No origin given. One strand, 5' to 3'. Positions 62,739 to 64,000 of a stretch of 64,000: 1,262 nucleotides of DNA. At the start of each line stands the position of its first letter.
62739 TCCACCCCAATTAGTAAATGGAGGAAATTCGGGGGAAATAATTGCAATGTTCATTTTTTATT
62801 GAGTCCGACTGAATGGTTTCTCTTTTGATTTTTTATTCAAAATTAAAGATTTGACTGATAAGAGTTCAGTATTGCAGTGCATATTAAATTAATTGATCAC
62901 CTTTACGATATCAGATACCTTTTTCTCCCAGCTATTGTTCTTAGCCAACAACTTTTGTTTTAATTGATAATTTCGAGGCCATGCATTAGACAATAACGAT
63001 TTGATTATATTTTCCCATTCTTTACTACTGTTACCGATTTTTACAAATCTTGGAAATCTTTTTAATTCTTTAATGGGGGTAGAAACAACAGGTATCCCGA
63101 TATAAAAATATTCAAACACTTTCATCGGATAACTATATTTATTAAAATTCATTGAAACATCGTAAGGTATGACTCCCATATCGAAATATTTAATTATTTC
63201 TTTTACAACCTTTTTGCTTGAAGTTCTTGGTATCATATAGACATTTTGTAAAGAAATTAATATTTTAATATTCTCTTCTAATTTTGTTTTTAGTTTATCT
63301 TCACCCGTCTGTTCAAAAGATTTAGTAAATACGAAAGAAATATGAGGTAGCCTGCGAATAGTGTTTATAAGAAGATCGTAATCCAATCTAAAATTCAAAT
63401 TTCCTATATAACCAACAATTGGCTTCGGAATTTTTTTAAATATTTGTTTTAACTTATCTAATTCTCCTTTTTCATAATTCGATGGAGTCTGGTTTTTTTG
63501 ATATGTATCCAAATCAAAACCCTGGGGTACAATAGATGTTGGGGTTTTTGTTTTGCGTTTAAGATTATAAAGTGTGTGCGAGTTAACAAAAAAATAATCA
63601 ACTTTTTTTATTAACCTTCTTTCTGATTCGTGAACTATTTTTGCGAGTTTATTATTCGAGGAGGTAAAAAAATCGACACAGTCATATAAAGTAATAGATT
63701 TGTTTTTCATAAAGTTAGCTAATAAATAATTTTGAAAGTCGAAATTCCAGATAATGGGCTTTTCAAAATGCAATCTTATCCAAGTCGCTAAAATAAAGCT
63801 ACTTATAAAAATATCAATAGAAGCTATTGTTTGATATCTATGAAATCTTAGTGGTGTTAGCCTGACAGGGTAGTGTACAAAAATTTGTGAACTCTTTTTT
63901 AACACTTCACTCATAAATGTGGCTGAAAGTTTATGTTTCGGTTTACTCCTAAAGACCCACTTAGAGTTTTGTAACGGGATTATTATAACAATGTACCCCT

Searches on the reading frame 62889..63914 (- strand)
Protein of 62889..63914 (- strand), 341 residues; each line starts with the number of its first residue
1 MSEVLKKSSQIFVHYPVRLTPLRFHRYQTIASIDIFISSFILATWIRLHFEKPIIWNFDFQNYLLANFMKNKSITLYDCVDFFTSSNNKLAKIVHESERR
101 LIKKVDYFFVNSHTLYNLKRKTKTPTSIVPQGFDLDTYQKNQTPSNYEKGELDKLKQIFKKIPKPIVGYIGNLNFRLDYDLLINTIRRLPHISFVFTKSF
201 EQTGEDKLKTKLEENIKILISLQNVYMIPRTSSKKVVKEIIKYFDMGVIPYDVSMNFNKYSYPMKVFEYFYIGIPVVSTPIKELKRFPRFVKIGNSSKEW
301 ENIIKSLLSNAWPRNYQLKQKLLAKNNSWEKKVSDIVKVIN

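Call 15: search_protein_families(library=pfam, proteins=[window:62889-63914:-], max_evalue=0.00001)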
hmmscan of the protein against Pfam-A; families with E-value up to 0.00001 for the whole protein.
window:62889-63914:- (341 aa): 1 family
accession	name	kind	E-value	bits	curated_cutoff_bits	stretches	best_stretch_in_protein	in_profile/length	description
PF13692.12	Glyco_trans_1_4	-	7.9e-06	26.6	27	0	165-285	2-112/142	Glycosyl transferases group 1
